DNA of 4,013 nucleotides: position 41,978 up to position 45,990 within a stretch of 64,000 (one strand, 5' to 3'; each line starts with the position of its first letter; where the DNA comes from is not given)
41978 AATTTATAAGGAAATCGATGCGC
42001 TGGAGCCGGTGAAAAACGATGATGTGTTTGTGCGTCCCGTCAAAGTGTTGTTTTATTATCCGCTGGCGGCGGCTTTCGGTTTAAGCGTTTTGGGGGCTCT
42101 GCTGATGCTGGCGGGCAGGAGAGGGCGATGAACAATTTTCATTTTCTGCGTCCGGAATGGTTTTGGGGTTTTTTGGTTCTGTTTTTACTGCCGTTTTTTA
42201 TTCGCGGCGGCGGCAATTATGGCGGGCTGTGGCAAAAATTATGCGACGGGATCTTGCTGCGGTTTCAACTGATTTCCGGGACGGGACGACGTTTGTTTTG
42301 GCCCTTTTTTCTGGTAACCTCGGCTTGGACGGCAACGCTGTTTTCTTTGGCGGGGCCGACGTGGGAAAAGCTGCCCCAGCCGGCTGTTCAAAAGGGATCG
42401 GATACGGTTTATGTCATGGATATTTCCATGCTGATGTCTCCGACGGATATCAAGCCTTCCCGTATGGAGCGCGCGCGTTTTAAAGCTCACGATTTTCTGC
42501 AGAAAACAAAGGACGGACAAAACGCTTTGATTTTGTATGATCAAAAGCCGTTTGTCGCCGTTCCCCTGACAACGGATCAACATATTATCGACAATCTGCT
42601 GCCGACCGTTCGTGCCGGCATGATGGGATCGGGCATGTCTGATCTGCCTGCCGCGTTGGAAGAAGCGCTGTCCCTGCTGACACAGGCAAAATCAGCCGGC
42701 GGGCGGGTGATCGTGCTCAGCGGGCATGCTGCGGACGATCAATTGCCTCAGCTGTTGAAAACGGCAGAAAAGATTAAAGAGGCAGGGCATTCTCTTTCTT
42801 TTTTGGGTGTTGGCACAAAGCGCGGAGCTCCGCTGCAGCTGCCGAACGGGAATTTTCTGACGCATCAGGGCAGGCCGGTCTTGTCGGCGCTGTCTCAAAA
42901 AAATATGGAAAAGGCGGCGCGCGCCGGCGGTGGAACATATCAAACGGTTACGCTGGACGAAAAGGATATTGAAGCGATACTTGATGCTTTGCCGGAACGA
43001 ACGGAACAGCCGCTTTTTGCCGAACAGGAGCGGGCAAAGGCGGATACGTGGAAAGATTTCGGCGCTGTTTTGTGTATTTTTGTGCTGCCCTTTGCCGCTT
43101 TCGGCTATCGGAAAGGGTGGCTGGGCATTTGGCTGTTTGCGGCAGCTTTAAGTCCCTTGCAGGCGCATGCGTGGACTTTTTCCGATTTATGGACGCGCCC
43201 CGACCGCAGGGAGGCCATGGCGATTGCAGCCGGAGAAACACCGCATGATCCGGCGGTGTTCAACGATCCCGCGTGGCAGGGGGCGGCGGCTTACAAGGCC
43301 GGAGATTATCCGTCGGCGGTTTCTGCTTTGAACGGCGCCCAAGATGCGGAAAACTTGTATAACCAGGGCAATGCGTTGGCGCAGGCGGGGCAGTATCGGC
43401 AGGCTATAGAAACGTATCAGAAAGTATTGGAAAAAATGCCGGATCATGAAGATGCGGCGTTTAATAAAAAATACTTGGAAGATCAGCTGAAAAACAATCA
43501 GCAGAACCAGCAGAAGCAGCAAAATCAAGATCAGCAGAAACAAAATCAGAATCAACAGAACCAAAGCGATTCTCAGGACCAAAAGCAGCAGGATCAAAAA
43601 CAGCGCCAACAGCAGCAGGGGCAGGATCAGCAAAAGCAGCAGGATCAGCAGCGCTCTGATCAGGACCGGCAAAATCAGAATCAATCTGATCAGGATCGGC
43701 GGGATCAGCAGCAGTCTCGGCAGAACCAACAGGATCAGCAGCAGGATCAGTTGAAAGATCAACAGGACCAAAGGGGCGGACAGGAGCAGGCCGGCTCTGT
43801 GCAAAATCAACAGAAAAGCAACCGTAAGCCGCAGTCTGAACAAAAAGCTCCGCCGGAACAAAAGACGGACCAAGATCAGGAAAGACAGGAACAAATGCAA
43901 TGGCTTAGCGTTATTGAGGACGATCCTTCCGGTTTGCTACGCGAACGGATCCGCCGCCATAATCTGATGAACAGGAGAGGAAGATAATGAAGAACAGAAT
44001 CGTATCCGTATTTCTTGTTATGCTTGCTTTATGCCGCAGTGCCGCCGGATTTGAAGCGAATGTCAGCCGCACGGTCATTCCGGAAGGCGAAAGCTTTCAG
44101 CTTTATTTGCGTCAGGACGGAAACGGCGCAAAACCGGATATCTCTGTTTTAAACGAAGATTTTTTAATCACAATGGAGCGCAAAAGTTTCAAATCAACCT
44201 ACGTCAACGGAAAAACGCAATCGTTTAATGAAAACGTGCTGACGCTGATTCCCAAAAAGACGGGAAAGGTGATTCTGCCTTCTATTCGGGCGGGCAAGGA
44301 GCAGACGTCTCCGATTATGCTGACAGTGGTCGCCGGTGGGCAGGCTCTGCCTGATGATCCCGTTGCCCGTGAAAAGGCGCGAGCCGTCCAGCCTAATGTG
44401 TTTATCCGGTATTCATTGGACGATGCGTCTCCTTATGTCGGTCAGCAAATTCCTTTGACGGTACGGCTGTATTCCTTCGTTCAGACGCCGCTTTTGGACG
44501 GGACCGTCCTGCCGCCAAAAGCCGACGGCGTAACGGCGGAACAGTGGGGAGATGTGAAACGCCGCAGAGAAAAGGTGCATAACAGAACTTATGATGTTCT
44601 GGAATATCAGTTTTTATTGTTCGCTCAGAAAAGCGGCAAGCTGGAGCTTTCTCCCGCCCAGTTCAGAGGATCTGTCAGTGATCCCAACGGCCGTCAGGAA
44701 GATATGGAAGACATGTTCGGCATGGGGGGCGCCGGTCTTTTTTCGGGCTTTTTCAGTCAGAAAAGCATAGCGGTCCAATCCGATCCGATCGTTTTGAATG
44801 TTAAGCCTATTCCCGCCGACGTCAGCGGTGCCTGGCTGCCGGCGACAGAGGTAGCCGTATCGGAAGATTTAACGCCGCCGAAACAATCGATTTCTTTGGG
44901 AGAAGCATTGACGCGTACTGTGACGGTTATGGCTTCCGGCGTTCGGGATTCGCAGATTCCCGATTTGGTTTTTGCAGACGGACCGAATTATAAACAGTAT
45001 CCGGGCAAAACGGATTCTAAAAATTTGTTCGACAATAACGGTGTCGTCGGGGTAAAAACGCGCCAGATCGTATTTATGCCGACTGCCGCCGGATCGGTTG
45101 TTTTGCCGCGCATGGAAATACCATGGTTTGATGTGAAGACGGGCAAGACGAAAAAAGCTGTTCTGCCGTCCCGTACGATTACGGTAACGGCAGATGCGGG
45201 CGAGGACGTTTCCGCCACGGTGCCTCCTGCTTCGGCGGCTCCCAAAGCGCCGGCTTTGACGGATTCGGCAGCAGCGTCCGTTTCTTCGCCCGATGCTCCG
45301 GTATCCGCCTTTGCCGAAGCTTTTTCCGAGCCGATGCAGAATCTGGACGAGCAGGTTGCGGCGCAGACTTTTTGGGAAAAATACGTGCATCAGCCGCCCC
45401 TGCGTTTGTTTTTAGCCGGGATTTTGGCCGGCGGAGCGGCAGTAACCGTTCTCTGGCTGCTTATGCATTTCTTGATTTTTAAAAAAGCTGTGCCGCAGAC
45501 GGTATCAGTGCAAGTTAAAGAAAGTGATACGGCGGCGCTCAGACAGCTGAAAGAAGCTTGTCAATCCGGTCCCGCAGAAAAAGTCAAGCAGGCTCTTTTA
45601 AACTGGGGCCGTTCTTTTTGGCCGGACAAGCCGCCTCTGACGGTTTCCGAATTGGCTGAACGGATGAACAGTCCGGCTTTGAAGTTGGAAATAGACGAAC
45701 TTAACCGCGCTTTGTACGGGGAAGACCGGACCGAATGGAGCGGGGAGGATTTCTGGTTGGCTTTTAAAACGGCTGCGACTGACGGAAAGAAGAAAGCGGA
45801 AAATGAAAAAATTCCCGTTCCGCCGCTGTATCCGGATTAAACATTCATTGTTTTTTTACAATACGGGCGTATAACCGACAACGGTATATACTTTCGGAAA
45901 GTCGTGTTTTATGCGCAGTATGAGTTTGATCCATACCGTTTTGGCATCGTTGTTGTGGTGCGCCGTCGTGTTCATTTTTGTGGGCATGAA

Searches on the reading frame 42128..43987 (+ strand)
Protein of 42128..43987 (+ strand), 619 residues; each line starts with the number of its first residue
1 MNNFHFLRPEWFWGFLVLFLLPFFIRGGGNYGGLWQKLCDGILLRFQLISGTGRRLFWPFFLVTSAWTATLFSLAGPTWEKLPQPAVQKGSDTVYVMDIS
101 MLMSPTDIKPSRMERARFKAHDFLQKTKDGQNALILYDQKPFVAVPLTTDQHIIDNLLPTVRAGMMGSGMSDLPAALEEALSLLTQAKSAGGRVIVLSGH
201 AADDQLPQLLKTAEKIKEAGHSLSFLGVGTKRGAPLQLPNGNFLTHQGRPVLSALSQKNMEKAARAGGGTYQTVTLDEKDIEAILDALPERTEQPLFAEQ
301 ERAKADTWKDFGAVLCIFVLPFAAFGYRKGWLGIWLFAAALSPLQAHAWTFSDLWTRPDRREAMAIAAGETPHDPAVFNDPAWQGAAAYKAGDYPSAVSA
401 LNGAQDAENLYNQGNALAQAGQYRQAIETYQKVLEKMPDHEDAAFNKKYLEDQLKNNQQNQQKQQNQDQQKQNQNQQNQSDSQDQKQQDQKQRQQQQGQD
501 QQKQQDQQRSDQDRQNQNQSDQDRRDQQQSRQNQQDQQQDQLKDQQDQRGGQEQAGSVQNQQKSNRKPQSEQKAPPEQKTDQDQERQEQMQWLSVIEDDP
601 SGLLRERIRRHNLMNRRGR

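Call 39: search_protein_families(library=pfam, proteins=[window:42128-43987:+], max_evalue=0.001)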
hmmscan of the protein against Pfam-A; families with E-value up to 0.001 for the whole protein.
window:42128-43987:+ (619 aa): 6 families
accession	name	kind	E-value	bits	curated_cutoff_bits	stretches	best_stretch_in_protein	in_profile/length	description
PF13519.12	VWA_2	-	4.3e-12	47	27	1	93-199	1-105/107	von Willebrand factor type A domain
PF07719.23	TPR_2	-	1.7e-07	31.3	27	1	407-440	1-34/34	Tetratricopeptide repeat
PF00515.34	TPR_1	-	8.6e-07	29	27.8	1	410-440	4-34/34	Tetratricopeptide repeat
PF13174.12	TPR_6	-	6.7e-05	23.7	26.3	1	409-439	2-32/33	Tetratricopeptide repeat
PF13414.12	TPR_11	-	0.00022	21.3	26.8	1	414-444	1-31/42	TPR repeat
PF13432.12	TPR_16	-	0.00033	21.5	32.7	0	411-446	1-36/65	Tetratricopeptide repeat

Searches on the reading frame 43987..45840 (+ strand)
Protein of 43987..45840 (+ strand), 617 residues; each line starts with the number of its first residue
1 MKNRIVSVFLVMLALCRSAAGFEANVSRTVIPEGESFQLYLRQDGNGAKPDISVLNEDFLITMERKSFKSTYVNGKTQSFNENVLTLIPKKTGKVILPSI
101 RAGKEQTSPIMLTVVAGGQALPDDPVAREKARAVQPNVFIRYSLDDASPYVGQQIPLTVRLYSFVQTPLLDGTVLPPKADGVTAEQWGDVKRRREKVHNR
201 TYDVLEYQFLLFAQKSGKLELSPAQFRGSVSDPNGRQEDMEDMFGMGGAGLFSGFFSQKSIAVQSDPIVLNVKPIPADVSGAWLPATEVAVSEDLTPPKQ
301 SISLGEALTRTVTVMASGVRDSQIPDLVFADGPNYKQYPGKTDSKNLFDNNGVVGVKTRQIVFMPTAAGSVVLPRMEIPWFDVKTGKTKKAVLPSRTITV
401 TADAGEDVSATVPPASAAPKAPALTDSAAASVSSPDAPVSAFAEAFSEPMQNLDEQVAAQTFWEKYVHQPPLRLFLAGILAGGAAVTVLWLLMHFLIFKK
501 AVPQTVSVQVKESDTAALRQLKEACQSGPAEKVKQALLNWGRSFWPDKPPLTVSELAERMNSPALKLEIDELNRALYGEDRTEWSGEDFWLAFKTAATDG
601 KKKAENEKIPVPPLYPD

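Call 39: search_protein_families(library=pfam, proteins=[window:43987-45840:+], max_evalue=0.001)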
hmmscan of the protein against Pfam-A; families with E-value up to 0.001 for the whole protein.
window:43987-45840:+ (617 aa): 3 families
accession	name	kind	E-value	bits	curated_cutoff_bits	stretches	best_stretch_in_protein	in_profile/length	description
PF25607.1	DUF7939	-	2.2e-20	73.3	27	1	515-596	2-77/81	Domain of unknown function (DUF7939)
PF13584.12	BatD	-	4.7e-20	72.5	24.1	1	24-114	1-92/92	BatD DUF11 like domain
PF12584.13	TRAPPC10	-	0.0007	19.9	22.5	0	77-104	88-115/150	Trafficking protein particle complex subunit 10, TRAPPC10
